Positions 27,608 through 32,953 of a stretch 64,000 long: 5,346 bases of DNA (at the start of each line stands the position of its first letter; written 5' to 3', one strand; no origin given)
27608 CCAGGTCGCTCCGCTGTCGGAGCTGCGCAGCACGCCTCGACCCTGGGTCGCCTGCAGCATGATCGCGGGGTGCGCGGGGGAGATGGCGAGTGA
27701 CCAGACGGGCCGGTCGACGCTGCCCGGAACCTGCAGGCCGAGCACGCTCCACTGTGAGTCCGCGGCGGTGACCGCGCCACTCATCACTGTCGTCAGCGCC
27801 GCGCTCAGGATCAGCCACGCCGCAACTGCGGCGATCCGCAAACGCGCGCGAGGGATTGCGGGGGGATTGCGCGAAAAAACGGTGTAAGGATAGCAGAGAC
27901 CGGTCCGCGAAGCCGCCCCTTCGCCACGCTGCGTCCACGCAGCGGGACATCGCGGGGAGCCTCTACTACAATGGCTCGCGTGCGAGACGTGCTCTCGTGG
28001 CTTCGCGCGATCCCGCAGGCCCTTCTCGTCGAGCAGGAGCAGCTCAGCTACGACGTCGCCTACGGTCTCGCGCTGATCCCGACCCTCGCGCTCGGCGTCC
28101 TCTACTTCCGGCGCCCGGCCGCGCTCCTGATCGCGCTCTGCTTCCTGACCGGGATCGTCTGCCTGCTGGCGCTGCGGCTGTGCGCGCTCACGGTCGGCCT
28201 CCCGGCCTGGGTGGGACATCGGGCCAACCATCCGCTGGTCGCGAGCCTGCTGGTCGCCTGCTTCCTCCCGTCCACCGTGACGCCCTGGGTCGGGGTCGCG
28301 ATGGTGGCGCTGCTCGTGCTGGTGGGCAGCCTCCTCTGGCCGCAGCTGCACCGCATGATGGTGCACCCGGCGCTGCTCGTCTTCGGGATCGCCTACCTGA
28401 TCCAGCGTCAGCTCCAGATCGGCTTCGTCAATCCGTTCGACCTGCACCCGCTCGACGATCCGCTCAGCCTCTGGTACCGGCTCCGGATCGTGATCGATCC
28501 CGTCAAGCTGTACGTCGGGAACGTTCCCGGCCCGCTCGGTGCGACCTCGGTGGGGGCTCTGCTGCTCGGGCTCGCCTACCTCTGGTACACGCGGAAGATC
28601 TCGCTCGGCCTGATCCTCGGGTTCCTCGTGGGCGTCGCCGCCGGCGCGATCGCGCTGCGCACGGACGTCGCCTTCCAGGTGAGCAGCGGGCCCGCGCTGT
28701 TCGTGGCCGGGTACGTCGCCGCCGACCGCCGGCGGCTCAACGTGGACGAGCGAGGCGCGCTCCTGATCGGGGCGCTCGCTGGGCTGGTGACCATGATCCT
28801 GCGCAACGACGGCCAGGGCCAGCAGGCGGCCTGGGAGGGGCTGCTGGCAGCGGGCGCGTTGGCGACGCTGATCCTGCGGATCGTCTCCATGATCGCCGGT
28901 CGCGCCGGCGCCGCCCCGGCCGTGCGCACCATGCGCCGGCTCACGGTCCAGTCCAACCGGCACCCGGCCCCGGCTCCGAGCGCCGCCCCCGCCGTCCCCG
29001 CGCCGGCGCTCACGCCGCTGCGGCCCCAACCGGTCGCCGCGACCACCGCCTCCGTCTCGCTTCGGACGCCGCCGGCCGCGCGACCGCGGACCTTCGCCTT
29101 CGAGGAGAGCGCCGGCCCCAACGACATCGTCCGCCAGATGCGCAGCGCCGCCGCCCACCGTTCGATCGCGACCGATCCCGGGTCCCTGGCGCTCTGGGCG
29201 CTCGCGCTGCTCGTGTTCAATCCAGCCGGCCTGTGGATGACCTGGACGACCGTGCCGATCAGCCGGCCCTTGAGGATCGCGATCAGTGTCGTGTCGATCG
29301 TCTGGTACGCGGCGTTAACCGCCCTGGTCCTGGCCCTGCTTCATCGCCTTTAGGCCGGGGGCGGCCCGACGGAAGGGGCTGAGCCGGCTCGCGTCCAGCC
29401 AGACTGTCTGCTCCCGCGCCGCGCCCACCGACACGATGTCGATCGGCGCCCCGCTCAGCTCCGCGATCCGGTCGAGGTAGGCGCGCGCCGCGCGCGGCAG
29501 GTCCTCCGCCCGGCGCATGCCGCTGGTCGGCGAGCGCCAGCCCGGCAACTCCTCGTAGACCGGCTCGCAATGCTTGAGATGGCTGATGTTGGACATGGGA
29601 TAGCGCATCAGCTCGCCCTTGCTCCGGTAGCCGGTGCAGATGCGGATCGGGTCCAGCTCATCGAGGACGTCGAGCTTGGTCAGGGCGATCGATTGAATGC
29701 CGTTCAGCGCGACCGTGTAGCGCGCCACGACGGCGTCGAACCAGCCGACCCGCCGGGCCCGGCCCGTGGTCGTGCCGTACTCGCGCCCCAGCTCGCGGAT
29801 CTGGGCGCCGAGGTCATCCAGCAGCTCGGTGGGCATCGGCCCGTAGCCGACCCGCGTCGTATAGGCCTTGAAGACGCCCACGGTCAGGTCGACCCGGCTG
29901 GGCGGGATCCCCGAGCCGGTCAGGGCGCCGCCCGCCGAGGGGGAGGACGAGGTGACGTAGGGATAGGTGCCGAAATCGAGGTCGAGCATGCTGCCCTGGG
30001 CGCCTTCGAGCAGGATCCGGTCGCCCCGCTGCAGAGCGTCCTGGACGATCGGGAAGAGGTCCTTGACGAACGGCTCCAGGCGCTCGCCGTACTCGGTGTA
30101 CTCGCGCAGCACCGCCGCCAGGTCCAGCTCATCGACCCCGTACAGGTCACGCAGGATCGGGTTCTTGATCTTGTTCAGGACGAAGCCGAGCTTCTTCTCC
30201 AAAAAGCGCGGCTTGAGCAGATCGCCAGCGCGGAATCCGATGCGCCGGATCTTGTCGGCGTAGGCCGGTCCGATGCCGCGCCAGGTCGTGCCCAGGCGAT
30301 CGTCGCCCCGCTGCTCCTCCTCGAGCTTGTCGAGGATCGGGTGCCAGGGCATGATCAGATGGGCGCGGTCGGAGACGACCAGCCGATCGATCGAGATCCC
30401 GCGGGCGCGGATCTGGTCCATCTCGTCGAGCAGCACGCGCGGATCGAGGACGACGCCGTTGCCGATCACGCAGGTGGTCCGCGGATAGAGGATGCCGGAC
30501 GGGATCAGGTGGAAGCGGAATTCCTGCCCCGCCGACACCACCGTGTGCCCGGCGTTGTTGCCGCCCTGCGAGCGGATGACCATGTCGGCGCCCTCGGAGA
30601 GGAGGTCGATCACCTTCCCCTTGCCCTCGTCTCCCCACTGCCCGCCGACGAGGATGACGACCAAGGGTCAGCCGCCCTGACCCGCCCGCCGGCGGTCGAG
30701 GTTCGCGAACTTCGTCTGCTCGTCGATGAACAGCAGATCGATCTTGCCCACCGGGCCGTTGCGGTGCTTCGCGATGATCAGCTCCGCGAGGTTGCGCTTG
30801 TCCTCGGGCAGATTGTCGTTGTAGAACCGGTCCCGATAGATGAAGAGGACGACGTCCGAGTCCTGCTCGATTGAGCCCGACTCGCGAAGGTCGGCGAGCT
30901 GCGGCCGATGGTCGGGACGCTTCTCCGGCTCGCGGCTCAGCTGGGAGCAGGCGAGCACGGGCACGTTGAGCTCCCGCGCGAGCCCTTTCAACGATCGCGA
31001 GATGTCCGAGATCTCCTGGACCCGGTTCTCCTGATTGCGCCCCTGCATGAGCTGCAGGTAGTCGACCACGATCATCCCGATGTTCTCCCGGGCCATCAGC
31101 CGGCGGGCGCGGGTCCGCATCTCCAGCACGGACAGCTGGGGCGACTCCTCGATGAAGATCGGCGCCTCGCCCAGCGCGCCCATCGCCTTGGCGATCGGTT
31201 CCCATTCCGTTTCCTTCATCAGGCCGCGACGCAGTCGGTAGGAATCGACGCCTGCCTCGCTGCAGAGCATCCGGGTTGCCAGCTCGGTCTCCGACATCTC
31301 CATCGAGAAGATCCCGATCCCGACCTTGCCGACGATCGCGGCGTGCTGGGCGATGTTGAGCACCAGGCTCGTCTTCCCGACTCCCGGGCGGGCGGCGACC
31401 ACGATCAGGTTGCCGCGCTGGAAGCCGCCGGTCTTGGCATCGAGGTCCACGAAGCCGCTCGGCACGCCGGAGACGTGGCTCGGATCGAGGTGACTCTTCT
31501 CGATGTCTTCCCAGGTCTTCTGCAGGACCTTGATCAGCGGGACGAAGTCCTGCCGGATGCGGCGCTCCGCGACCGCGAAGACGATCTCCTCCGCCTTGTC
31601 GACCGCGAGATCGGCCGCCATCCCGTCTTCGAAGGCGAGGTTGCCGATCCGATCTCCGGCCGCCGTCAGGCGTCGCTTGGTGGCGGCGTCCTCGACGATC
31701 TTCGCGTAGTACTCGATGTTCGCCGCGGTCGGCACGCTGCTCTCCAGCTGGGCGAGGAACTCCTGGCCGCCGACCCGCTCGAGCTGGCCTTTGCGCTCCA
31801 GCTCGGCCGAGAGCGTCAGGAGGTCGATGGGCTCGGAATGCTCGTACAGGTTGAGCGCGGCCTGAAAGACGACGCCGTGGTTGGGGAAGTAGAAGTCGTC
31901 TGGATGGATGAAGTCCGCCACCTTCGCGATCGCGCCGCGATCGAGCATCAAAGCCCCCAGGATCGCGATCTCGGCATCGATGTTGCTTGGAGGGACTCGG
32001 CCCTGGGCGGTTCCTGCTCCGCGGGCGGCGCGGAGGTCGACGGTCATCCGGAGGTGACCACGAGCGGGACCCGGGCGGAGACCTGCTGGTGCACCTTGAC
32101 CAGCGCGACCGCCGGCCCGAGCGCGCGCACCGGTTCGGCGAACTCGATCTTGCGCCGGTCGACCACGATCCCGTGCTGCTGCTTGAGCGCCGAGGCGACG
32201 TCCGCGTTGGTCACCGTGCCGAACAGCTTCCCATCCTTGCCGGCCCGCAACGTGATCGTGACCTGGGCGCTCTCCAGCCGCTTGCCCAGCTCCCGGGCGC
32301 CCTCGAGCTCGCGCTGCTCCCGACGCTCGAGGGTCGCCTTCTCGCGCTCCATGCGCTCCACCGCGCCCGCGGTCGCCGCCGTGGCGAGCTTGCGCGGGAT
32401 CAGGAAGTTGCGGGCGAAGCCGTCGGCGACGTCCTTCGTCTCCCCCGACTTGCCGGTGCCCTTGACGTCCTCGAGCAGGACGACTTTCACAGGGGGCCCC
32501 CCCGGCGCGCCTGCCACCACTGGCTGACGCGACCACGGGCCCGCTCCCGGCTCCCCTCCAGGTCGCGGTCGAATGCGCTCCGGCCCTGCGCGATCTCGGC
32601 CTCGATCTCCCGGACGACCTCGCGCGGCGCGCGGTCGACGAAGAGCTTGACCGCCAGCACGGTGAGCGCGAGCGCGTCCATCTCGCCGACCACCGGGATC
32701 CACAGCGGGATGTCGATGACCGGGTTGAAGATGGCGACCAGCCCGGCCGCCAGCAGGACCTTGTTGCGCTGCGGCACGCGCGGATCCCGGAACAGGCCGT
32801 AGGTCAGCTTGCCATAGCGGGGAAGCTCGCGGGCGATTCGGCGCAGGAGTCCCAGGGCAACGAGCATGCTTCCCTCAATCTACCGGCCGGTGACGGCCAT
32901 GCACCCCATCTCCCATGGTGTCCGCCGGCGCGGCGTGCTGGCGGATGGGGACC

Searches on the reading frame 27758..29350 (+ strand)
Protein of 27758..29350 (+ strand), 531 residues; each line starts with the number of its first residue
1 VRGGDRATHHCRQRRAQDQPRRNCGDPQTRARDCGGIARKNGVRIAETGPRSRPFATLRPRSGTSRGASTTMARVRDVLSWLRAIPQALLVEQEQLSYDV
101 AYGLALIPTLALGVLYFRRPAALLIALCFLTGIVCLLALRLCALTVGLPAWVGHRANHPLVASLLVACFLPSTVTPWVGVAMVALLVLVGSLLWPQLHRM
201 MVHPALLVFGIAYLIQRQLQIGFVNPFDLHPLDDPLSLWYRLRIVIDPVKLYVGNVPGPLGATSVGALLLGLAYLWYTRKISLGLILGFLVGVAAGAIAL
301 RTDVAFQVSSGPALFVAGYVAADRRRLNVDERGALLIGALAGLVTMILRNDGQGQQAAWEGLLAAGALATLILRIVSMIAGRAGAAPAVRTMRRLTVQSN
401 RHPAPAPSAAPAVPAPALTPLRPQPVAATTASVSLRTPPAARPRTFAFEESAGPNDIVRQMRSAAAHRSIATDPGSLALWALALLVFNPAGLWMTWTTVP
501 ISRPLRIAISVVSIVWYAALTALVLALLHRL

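Call 90: search_protein_families(library=pfam, max_evalue=0.001, proteins=[window:27758-29350:+])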
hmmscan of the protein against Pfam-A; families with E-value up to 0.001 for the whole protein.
window:27758-29350:+ (531 aa): 1 family
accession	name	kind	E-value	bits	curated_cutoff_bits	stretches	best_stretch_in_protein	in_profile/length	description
PF03116.20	NQR2_RnfD_RnfE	-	3e-23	83.1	27.7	1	103-374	22-288/296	NQR2, RnfD, RnfE family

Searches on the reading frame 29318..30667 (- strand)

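Call 90: search_protein_families(library=pfam, max_evalue=0.001, proteins=[window:29318-30667:-])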
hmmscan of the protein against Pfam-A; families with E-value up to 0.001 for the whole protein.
window:29318-30667:- (450 aa): 1 family
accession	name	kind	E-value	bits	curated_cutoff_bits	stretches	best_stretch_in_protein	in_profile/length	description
PF00709.27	Adenylsucc_synt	-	1e-173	578.4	27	1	5-422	1-416/416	Adenylosuccinate synthetase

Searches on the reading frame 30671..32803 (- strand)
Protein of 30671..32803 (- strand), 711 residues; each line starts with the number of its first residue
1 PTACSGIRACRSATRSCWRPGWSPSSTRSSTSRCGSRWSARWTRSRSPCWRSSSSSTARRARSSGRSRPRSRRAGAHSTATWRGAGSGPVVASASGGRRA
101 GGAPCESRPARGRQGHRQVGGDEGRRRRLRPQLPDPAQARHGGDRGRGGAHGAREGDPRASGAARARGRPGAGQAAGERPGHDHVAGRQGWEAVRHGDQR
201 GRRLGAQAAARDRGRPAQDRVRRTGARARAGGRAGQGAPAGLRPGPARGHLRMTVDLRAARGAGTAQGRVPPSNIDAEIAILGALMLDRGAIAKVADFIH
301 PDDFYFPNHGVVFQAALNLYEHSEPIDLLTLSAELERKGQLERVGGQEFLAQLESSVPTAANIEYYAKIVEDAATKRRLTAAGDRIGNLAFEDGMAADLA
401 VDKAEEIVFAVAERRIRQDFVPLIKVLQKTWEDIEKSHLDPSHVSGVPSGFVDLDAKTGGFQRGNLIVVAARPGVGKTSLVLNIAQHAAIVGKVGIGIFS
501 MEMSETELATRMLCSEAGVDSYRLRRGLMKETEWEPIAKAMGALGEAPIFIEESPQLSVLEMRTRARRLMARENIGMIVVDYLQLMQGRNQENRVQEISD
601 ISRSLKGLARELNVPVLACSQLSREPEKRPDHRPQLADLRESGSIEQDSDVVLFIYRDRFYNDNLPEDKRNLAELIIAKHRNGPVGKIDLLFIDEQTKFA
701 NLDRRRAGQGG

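Call 30: search_protein_families(library=pfam, max_evalue=0.001, proteins=[window:30671-32803:-])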
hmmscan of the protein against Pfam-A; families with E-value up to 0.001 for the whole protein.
window:30671-32803:- (711 aa): 5 families
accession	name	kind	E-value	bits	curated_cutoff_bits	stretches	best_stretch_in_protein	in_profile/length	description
PF03796.21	DnaB_C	-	4.7e-104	347.7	27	1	446-701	1-255/255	DnaB-like helicase C terminal domain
PF00772.26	DnaB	-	7e-34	116.4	23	1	271-372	2-103/103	DnaB-like helicase N terminal domain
PF13481.12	AAA_25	-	1.8e-14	54.2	27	1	461-623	30-191/195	AAA domain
PF13401.12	AAA_22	-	0.00012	22.8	27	1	464-606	5-114/130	AAA domain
PF06745.19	ATPase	-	0.00031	20.6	26.6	1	447-606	1-152/231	KaiC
